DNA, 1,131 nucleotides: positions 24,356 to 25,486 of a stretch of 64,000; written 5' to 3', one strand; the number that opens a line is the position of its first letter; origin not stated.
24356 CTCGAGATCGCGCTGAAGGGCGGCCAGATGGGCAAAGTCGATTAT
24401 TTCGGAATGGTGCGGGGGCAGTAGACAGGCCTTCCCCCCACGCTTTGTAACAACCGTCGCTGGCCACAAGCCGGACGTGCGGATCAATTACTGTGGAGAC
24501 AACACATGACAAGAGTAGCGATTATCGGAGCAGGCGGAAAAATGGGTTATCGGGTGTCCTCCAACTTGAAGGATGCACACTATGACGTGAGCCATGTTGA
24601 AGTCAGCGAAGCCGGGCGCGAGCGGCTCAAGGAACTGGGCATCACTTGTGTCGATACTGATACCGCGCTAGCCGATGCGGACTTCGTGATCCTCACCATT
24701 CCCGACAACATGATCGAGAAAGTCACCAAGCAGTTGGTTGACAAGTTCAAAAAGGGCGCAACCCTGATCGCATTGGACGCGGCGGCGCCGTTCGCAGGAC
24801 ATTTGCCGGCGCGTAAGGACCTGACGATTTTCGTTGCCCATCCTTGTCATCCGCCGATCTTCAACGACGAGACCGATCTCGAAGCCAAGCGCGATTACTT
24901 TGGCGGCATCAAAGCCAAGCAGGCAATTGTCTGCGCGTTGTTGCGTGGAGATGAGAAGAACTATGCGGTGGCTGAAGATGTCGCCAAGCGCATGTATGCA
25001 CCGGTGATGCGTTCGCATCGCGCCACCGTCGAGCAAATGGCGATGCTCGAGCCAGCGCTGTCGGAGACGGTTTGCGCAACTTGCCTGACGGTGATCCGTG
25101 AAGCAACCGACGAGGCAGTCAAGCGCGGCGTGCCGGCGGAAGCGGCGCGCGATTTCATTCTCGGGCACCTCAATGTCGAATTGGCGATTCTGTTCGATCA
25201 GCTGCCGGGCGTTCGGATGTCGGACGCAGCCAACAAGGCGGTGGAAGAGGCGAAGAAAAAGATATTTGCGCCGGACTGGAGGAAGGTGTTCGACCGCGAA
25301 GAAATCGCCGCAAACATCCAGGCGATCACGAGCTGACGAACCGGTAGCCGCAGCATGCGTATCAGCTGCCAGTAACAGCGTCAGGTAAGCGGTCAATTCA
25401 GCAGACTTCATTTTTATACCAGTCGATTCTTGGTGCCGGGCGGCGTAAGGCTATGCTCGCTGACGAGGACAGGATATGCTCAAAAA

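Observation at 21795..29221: RuBisCO-like protein translationally coupled to a DUF1537 kinase, in a cluster with an IlvD-type dehydratase - not one of the acid-sugar routes I know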

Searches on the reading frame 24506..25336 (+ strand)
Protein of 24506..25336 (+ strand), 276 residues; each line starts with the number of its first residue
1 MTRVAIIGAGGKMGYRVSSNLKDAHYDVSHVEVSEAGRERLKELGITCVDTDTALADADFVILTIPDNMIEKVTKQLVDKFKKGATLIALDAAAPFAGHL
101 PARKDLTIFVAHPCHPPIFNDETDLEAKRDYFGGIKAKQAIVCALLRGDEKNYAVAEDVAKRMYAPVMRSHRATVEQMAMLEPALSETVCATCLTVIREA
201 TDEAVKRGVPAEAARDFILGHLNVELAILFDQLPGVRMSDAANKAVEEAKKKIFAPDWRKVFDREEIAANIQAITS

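Call 3: search_protein_families(library=pfam, proteins=[window:24506-25336:+])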
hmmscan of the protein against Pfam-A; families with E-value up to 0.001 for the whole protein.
window:24506-25336:+ (276 aa): 6 families
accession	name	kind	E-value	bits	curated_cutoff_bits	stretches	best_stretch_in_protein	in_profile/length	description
PF16896.10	PGDH_C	-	1.3e-66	223.8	25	1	120-275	1-155/155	Phosphogluconate dehydrogenase (decarboxylating) C-term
PF03446.21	NAD_binding_2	-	3e-08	34.3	21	1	4-89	2-91/161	NAD binding domain of 6-phosphogluconate dehydrogenase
PF07991.19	KARI_N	-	3.8e-08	33.5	20.6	1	3-90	6-94/165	Acetohydroxy acid isomeroreductase, NADPH-binding domain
PF02826.25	2-Hacid_dh_C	-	3.2e-07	30.3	25.1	1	3-88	38-124/178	D-isomer specific 2-hydroxyacid dehydrogenase, NAD binding domain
PF03807.23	F420_oxidored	-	2.2e-06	28.6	21.6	1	3-88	1-89/94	NADP oxidoreductase coenzyme F420-dependent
PF02629.25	CoA_binding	-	1.2e-05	26.4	22.3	1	2-89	4-95/97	CoA binding domain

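Call 4: search_protein_families(library=ncbifam, proteins=[window:24506-25336:+])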
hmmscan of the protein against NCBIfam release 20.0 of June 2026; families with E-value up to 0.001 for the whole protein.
window:24506-25336:+ (276 aa): 15 families
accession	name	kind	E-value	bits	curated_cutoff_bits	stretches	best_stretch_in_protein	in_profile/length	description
NF006411.0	PRK08655.1-5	equivalog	1.8e-07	30.3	464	1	2-91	3-92/443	prephenate dehydrogenase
NF004017.0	PRK05479.1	equivalog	3.8e-07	29.1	336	1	3-88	19-105/337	ketol-acid reductoisomerase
TIGR00465.1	ilvC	equivalog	4e-07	29.3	226.15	1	3-115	5-118/314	ketol-acid reductoisomerase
NF006409.0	PRK08655.1-3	equivalog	2.1e-06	27.5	310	1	3-88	2-88/290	prephenate dehydrogenase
NF005694.0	PRK07502.1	equivalog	2.4e-06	27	409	1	2-87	7-96/310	prephenate/arogenate dehydrogenase family protein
NF006408.0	PRK08655.1-2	equivalog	2.6e-06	26.4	422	1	3-90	8-97/441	prephenate dehydrogenase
NF006407.0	PRK08655.1-1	equivalog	3.5e-06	26.1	834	1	4-123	3-123/439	prephenate dehydrogenase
TIGR01505.1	tartro_sem_red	equivalog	1.4e-05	24.5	340.75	1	4-98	2-100/291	2-hydroxy-3-oxopropionate reductase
NF006307.0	PRK08507.1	equivalog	2.1e-05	23.8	295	1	3-163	2-159/275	prephenate dehydrogenase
NF006410.0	PRK08655.1-4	equivalog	3e-05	23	498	1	3-115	6-123/446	prephenate dehydrogenase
TIGR00872.1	gnd_rel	equivalog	6.8e-05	22.2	297.2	0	4-88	3-90/299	phosphogluconate dehydrogenase (NAD(+)-dependent, decarboxylating)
NF008592.0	PRK11559.1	equivalog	0.00018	20.9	397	0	2-98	3-103/296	2-hydroxy-3-oxopropionate reductase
NF005650.0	PRK07417.1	equivalog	0.00025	20.4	290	1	2-205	2-201/281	prephenate/arogenate dehydrogenase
NF003557.0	PRK05225.1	equivalog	0.00034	19.3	713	1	3-131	39-169/491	ketol-acid reductoisomerase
NF008400.0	PRK11199.1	equivalog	0.0008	18.5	273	0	2-87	99-171/374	bifunctional chorismate mutase/prephenate dehydrogenase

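Call 15: search_solved_structures(query=window:24506-25336:+)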
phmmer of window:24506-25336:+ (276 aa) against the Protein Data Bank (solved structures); distinct sequences matched with E-value up to 0.001: 8.
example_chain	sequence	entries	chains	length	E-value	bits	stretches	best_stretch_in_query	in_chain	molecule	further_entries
5t57_A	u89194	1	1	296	1.2e-104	352.7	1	3-275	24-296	Semialdehyde dehydrogenase NAD-binding protein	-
3c24_A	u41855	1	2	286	2.6e-78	266.4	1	3-267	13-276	Putative oxidoreductase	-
1np3_A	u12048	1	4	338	9.8e-07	31.9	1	3-116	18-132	Ketol-acid reductoisomerase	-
4xiy_A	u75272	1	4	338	8.8e-06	28.8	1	3-116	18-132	Ketol-acid reductoisomerase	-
8pve_A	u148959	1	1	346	2.5e-05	27.3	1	3-116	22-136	Ketol-acid reductoisomerase (NADP(+))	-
4kqw_A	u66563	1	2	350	2.6e-05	27.3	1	3-116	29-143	Ketol-acid reductoisomerase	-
4kqx_A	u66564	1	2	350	2.8e-05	27.2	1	3-116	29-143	Ketol-acid reductoisomerase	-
8pru_A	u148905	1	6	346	3.5e-05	26.8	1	3-116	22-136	Ketol-acid reductoisomerase (NADP(+))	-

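Call 74: search_solved_structures(query=window:24506-25336:+, max_evalue=1e-50, show_alignments=2)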
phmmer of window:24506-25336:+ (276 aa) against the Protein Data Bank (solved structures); distinct sequences matched with E-value up to 1e-50: 2.
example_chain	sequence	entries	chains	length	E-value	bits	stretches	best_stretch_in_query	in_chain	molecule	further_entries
5t57_A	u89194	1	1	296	1.2e-104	352.7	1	3-275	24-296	Semialdehyde dehydrogenase NAD-binding protein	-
3c24_A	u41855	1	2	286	2.6e-78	266.4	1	3-267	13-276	Putative oxidoreductase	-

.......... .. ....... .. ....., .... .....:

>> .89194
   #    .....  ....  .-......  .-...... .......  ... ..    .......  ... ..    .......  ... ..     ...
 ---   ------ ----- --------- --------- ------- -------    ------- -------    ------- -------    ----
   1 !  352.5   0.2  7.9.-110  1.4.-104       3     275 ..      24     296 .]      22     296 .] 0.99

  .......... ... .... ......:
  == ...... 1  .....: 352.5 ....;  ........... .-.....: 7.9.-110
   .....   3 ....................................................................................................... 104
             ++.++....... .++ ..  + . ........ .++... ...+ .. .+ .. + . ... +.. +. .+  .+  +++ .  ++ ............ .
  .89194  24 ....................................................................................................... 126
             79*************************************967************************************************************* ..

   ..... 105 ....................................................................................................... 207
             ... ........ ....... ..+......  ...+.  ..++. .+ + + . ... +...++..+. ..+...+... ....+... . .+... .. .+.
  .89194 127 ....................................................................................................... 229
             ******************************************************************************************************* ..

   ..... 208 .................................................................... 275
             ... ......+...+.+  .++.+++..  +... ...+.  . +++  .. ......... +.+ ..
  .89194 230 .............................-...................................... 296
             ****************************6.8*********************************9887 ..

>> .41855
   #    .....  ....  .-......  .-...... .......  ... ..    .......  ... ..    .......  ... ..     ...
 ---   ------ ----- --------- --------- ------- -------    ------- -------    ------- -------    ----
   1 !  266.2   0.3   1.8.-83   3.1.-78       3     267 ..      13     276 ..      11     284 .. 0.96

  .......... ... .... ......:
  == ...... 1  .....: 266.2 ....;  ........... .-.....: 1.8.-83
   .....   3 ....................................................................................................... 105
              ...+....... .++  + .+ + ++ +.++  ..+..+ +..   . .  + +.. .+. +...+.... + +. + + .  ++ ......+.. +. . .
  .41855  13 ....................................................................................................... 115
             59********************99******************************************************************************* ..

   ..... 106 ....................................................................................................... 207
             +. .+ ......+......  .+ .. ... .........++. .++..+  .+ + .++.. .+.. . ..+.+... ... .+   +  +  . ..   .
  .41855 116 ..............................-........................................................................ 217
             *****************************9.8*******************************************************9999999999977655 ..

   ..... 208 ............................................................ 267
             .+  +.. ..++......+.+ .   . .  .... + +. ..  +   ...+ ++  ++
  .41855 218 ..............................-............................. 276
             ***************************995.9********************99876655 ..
